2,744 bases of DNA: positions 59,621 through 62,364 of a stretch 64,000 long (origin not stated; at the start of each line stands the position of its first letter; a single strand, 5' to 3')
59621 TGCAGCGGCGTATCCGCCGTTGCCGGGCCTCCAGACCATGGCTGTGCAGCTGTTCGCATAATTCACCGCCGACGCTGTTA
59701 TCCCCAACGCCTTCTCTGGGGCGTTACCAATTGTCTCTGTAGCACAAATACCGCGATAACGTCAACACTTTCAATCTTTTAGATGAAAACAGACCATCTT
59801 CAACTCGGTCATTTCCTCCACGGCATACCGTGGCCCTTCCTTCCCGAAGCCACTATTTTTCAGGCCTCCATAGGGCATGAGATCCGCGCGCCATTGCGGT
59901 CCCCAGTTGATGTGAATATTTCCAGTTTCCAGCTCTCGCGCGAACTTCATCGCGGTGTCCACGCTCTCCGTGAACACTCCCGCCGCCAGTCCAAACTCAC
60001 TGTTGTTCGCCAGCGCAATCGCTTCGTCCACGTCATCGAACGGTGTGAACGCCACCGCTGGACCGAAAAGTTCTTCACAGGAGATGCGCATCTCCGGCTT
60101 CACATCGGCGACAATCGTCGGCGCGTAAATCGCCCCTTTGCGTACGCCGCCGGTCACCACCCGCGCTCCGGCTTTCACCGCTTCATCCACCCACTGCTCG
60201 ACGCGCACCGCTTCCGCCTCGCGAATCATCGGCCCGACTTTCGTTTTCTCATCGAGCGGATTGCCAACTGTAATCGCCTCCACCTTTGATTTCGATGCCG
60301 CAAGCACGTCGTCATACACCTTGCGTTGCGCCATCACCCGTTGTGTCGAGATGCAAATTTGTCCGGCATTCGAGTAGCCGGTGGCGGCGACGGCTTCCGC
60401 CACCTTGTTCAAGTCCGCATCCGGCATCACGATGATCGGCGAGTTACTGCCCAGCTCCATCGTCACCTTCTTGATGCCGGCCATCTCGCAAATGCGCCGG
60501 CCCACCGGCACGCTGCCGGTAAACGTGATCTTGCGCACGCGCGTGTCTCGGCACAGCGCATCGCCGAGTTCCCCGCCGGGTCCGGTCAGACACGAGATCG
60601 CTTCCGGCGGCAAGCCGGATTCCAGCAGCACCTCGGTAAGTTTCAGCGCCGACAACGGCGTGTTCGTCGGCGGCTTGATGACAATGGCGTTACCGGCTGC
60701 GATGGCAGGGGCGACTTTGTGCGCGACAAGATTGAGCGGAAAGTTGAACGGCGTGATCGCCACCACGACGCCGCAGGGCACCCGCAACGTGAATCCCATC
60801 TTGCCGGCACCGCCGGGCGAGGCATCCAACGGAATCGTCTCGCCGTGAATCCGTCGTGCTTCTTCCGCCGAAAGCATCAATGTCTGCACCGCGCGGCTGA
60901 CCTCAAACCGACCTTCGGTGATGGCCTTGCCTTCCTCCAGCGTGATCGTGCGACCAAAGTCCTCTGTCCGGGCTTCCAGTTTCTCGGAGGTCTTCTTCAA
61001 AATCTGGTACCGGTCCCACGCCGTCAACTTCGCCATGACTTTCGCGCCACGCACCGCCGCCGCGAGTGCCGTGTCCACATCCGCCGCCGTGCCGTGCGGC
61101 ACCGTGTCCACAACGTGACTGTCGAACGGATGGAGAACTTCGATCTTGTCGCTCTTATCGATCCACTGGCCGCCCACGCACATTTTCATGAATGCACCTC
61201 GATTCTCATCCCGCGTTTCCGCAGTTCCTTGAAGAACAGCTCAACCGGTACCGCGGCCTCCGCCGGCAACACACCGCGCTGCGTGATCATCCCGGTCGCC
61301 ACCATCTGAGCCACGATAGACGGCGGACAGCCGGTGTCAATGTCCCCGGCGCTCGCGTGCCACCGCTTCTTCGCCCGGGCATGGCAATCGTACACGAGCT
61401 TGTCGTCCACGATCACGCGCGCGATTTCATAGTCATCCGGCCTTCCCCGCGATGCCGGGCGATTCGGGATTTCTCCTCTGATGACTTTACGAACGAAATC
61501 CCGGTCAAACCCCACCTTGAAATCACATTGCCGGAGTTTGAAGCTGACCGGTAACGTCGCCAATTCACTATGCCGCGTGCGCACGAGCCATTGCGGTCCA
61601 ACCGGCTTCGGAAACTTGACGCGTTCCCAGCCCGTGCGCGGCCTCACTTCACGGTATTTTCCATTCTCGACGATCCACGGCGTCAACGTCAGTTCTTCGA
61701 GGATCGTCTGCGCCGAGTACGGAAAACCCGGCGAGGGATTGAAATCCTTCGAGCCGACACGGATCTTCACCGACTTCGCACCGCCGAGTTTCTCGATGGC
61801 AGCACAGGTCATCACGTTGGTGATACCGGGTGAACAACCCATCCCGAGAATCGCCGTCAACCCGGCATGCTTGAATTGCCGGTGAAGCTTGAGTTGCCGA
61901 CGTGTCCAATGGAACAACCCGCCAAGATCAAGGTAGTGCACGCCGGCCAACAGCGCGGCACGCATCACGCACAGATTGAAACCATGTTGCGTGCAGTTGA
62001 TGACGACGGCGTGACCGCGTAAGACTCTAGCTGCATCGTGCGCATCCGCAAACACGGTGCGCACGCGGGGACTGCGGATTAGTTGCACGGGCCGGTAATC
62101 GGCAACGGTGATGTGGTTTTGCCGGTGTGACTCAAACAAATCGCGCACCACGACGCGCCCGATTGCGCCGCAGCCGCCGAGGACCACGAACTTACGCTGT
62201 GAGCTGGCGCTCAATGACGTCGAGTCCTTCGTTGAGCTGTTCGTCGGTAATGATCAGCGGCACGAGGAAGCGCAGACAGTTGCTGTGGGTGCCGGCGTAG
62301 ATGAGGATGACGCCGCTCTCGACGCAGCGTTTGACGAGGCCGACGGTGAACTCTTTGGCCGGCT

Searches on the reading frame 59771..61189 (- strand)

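Call 31: search_protein_families(library=pfam, proteins=[window:59771-61189:-], max_evalue=0.00001)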
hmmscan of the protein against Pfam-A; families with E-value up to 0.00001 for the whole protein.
window:59771-61189:- (472 aa): 1 family
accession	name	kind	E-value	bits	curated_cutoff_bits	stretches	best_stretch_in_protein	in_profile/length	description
PF00171.27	Aldedh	-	1.9e-160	534.9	23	1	9-466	1-461/461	Aldehyde dehydrogenase family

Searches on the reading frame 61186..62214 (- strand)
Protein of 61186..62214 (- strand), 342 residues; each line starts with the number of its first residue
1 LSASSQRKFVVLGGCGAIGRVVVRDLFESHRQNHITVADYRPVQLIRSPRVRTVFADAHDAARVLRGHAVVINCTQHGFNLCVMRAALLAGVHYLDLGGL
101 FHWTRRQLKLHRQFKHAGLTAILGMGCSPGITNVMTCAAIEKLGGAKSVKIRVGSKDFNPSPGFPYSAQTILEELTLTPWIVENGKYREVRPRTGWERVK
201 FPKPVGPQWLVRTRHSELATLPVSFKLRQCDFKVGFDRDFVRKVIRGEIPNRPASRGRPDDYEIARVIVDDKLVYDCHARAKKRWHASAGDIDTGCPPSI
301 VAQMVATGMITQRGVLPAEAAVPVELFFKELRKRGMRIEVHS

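Call 31: search_protein_families(library=pfam, proteins=[window:61186-62214:-], max_evalue=0.00001)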
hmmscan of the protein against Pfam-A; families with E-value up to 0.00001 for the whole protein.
window:61186-62214:- (342 aa): 2 families
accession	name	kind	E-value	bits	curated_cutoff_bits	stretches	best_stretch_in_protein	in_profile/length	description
PF16653.10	Sacchrp_dh_C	-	4.7e-15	56.9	31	1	126-243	1-133/265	Saccharopine dehydrogenase C-terminal domain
PF03435.24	Sacchrp_dh_NADP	-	7.5e-14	52.6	25.1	1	10-122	2-129/129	Saccharopine dehydrogenase NADP binding domain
